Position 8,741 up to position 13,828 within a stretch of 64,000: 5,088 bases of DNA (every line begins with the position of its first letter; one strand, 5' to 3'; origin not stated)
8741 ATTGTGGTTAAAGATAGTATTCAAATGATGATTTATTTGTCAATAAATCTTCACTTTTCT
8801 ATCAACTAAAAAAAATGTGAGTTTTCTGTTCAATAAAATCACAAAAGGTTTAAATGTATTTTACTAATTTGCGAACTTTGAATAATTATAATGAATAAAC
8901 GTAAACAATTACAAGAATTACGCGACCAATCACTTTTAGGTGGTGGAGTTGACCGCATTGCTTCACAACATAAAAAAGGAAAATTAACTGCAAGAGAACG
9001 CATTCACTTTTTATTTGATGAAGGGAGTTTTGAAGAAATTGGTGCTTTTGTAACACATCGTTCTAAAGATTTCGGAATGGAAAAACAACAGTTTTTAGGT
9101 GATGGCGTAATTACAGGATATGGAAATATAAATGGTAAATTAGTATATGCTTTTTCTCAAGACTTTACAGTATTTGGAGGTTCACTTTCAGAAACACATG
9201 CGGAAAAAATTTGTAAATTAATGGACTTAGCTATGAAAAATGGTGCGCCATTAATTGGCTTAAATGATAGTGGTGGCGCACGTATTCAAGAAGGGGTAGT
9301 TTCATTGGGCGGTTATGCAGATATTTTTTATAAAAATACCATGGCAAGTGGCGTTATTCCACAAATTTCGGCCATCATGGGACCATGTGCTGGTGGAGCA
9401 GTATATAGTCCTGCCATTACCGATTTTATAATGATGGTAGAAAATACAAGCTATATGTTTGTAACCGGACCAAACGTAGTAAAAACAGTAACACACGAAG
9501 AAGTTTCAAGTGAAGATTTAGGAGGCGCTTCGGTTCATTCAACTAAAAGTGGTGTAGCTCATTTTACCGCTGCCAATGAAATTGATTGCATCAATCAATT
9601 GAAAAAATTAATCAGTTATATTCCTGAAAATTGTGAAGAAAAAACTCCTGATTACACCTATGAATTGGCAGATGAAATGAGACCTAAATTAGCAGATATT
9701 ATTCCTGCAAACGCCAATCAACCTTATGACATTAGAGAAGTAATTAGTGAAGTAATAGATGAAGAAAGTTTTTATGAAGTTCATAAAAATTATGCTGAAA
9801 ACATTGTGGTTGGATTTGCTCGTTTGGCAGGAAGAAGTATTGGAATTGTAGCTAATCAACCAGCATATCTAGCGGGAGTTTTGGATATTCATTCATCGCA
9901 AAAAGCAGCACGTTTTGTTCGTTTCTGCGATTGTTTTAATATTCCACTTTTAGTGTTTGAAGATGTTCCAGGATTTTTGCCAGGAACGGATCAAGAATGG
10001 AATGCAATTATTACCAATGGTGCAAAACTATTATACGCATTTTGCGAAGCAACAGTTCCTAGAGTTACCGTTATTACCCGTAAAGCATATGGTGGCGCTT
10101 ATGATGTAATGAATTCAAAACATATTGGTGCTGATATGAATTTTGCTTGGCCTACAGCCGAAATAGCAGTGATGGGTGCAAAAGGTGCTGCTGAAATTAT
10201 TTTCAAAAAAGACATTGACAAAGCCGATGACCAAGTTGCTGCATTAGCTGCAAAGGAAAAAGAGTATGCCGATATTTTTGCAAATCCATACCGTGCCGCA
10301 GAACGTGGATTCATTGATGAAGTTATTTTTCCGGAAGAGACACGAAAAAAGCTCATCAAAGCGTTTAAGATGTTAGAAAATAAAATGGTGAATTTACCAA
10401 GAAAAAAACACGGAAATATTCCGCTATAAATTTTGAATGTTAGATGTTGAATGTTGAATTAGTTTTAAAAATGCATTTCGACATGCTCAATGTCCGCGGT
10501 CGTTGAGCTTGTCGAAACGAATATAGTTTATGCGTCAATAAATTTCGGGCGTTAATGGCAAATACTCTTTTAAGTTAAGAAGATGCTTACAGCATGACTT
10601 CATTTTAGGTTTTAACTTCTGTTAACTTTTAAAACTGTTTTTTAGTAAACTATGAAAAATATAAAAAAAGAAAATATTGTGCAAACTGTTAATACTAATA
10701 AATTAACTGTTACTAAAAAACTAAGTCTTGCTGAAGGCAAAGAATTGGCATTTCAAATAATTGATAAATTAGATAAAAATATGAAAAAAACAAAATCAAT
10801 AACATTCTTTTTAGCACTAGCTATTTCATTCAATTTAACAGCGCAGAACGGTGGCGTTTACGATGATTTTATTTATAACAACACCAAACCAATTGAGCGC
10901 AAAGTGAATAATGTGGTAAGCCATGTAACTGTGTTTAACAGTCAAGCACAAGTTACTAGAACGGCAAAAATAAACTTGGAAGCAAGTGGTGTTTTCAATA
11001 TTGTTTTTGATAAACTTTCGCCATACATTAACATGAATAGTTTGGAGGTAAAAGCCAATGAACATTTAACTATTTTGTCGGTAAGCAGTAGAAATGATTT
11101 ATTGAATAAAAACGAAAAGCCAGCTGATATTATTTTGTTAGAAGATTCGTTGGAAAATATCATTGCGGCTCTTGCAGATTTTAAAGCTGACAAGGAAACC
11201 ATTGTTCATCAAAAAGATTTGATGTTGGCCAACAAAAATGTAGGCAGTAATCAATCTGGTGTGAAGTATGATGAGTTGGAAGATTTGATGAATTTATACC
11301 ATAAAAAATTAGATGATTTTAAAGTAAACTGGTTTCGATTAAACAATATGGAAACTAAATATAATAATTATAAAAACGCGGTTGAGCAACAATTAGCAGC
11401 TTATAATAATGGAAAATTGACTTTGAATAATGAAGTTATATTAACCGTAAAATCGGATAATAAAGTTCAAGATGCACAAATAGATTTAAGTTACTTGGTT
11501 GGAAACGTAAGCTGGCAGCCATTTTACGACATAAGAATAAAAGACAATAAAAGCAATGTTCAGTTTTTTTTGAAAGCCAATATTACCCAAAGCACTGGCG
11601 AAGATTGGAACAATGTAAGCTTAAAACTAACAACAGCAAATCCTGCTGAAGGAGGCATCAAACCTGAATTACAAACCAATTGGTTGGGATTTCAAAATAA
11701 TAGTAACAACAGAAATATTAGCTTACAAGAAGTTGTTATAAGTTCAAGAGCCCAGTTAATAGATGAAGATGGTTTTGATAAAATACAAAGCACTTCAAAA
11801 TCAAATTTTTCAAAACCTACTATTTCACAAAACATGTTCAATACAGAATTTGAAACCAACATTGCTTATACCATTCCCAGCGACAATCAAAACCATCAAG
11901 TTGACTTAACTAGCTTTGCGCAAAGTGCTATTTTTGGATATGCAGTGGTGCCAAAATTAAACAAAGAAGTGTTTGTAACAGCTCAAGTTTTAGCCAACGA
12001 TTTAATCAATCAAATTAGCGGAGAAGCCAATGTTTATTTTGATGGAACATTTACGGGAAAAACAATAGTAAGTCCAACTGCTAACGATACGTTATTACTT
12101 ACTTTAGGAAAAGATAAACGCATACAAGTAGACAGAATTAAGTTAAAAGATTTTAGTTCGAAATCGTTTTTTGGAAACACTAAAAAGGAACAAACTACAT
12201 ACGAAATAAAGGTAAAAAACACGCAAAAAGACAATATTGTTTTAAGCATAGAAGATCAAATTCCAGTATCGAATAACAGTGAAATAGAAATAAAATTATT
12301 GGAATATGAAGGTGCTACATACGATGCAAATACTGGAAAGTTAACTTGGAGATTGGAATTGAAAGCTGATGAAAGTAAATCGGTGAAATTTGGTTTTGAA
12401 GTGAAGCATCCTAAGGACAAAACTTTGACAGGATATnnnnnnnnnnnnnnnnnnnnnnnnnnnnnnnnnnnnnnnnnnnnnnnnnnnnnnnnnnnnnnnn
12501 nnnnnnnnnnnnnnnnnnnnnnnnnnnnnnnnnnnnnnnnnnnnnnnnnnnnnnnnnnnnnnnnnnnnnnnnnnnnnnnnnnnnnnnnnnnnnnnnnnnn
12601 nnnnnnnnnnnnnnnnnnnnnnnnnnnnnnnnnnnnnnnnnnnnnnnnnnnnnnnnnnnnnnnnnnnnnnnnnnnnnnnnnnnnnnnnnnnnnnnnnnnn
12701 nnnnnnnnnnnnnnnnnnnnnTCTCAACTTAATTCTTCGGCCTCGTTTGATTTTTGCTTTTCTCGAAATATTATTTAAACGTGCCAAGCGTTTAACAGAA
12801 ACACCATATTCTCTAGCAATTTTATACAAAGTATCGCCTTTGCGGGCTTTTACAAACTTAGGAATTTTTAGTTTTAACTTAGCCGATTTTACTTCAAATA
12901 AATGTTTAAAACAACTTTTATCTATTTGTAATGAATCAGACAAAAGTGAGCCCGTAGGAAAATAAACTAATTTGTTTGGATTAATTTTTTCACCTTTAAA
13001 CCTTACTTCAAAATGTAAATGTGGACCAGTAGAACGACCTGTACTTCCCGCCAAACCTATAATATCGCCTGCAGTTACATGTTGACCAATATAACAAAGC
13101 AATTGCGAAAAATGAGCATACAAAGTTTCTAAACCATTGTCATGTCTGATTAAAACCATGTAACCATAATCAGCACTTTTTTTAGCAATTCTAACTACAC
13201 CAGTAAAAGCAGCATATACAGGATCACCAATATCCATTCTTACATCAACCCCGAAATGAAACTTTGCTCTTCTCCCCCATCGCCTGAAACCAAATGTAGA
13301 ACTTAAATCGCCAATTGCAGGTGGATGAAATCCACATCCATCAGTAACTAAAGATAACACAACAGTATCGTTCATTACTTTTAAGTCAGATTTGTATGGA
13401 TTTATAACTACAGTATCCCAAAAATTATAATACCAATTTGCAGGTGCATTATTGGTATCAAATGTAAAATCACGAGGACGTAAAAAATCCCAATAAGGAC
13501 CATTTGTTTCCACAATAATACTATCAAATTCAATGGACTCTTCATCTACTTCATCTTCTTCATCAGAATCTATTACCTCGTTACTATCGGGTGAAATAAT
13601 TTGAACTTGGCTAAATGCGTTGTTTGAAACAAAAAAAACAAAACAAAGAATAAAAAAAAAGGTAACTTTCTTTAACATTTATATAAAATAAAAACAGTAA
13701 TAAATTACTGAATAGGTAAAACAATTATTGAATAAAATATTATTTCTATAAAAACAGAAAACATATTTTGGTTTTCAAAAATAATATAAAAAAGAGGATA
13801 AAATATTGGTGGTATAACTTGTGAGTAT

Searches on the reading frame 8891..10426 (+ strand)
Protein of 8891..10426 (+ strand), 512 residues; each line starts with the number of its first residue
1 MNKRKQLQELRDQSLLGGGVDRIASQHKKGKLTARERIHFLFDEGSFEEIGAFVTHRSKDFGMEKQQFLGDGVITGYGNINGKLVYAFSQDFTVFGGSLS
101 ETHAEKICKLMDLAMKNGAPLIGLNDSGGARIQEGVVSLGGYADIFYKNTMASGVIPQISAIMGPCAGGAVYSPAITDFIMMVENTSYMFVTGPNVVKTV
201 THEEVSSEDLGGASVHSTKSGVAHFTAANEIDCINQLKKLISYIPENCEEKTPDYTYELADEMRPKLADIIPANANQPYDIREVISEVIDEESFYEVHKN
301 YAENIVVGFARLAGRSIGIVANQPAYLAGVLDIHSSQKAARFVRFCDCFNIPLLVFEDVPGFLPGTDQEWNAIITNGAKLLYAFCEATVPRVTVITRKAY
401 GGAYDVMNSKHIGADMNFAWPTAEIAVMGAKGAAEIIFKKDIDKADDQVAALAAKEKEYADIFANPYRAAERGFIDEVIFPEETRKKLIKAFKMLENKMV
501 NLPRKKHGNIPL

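Call 84: search_protein_families(library=pfam, proteins=[window:8891-10426:+], max_evalue=0.00001)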
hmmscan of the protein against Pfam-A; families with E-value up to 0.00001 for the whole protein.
window:8891-10426:+ (512 aa): 2 families
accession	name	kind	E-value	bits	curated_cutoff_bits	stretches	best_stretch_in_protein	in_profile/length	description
PF01039.27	Carboxyl_trans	-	2.4e-197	656.9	22.3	1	26-510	2-493/493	Carboxyl transferase domain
PF03255.19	ACCA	-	1.1e-12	48.2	23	1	281-453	68-245/310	Acetyl co-enzyme A carboxylase carboxyltransferase-like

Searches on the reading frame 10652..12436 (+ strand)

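Call 84: search_protein_families(library=pfam, proteins=[window:10652-12436:+], max_evalue=0.00001)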
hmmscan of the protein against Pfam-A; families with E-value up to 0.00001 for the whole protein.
window:10652-12436:+ (595 aa): 2 families
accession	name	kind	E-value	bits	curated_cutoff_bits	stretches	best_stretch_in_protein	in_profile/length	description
PF13598.12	DUF4139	-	5.1e-58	196.6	31.8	1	277-588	1-205/205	Domain of unknown function (DUF4139)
PF13600.11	DUF4140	-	2.8e-14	53.8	27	1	92-190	1-97/98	N-terminal domain of unknown function (DUF4140)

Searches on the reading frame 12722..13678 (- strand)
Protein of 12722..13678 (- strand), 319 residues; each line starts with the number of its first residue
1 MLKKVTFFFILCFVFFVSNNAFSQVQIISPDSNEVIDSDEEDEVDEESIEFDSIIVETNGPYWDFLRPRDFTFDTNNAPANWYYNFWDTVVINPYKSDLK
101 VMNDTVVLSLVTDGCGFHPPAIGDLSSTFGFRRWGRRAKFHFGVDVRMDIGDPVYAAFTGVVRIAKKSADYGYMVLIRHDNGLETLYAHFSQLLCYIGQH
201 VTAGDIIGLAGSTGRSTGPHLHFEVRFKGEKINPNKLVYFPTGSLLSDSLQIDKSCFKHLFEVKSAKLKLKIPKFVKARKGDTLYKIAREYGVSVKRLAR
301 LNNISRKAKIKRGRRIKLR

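Call 84: search_protein_families(library=pfam, proteins=[window:12722-13678:-], max_evalue=0.00001)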
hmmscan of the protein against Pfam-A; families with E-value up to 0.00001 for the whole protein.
window:12722-13678:- (319 aa): 2 families
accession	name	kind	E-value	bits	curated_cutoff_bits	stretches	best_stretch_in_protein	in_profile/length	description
PF01551.29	Peptidase_M23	-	4.2e-32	110.6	28.7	1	140-234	2-96/96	Peptidase family M23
PF01476.26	LysM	-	1.2e-11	44.8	20.9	1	279-318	4-42/43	LysM domain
